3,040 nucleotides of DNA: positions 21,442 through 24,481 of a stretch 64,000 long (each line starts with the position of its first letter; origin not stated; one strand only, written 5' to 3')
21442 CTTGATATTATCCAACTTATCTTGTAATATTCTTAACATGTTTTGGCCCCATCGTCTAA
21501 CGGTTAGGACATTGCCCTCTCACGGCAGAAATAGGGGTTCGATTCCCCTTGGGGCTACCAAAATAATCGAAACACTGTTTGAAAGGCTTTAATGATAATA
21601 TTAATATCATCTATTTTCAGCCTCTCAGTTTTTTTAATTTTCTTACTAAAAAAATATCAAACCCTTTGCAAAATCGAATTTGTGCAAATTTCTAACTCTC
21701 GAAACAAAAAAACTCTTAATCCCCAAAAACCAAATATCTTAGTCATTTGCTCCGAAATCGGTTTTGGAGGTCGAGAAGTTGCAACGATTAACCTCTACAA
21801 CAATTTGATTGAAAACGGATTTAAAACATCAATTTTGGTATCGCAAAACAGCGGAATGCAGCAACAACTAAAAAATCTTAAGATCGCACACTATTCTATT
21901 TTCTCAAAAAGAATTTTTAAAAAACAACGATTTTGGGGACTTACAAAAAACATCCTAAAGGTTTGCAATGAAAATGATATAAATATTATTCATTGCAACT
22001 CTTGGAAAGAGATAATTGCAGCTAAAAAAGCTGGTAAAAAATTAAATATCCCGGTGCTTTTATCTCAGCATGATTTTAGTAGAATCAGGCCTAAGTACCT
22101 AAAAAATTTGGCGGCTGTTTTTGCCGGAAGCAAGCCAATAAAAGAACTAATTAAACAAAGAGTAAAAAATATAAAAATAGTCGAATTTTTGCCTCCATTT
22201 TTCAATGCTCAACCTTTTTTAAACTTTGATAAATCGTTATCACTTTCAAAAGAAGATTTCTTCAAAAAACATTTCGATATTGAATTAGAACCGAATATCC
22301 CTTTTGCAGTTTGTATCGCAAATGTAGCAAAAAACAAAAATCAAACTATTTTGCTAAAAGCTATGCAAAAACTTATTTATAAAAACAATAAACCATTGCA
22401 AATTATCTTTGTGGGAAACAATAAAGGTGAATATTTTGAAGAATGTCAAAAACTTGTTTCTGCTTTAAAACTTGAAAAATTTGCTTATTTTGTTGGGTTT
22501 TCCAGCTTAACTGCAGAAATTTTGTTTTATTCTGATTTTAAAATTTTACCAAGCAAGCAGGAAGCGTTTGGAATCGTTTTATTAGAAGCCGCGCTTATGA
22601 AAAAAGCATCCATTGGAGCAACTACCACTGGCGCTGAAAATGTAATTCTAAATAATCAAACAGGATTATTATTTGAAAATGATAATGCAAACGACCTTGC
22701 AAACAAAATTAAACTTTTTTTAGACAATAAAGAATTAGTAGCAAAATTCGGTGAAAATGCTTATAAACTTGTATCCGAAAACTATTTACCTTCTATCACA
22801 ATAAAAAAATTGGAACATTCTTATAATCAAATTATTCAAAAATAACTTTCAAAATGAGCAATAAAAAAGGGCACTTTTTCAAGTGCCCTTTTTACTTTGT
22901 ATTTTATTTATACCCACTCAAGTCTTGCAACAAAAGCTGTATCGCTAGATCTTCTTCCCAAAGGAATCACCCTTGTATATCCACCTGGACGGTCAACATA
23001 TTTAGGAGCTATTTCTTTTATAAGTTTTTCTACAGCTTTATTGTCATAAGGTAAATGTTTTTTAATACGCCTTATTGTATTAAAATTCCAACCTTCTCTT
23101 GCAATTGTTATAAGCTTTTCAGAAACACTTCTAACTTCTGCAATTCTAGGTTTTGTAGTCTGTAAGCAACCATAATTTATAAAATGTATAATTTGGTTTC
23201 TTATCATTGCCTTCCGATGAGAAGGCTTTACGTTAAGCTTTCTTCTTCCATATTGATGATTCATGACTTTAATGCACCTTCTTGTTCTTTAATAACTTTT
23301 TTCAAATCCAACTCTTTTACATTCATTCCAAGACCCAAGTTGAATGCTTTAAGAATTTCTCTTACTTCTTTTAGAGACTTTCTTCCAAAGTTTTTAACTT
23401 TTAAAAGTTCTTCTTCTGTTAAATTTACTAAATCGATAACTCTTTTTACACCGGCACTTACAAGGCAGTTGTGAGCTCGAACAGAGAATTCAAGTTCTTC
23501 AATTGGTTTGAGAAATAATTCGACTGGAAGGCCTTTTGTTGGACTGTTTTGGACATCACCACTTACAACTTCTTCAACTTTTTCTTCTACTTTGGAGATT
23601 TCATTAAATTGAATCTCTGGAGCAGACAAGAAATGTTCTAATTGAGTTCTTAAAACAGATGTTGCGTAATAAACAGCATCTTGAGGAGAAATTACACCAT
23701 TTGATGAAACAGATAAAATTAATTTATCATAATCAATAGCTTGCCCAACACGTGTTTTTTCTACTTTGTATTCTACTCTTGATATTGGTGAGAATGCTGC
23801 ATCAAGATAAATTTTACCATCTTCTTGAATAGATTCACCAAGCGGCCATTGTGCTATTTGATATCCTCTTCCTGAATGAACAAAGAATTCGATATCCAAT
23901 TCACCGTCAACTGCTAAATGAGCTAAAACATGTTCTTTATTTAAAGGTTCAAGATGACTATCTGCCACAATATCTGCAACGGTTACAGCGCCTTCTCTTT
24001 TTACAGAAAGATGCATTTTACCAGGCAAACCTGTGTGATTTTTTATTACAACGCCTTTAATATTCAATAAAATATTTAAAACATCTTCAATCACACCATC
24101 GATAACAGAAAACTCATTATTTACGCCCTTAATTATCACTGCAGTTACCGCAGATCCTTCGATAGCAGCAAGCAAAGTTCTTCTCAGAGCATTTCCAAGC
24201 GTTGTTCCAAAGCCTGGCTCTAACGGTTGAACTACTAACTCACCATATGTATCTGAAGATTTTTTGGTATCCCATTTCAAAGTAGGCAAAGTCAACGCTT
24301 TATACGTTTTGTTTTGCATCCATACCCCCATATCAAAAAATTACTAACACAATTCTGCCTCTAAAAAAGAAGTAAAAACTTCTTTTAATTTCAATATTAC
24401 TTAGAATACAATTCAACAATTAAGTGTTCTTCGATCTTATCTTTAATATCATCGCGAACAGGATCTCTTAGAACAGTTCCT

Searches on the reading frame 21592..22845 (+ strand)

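Call 71: search_protein_families(library=pfam, proteins=[window:21592-22845:+], max_evalue=0.0001)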
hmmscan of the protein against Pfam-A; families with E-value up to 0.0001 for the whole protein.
window:21592-22845:+ (417 aa): 3 families
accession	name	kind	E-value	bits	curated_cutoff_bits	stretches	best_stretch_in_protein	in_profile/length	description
PF00534.26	Glycos_transf_1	-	9e-29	100.6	26.4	1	225-392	4-171/172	Glycosyl transferases group 1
PF13692.12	Glyco_trans_1_4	-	1.1e-20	74.8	27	1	240-379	5-142/142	Glycosyl transferases group 1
PF13439.12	Glyco_transf_4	-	7.5e-09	36.3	28.5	1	59-193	2-156/170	Glycosyltransferase Family 4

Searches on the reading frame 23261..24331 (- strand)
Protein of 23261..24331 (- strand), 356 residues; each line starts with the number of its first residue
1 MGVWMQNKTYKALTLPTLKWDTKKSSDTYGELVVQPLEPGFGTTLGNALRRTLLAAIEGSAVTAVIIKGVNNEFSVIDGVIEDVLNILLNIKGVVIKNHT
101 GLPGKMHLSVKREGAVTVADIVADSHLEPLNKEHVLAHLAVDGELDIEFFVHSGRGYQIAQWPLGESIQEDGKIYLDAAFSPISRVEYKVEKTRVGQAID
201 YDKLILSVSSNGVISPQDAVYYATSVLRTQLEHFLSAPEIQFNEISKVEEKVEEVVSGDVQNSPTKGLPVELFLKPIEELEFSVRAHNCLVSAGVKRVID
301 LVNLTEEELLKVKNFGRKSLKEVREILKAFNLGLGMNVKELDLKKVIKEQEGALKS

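Call 71: search_protein_families(library=pfam, proteins=[window:23261-24331:-], max_evalue=0.0001)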
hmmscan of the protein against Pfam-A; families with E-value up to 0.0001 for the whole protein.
window:23261-24331:- (356 aa): 3 families
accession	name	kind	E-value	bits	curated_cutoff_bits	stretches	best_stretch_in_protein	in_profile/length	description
PF01000.31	RNA_pol_A_bac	-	3.1e-23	82.7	33.9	1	66-181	2-119/119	RNA polymerase Rpb3/RpoA insert domain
PF03118.21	RNA_pol_A_CTD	-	3.6e-23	81.5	23.8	1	273-328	11-66/67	Bacterial RNA polymerase, alpha chain C terminal domain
PF01193.29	RNA_pol_L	-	1.1e-19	70.3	24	1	36-231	2-74/74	RNA polymerase Rpb3/Rpb11 dimerisation domain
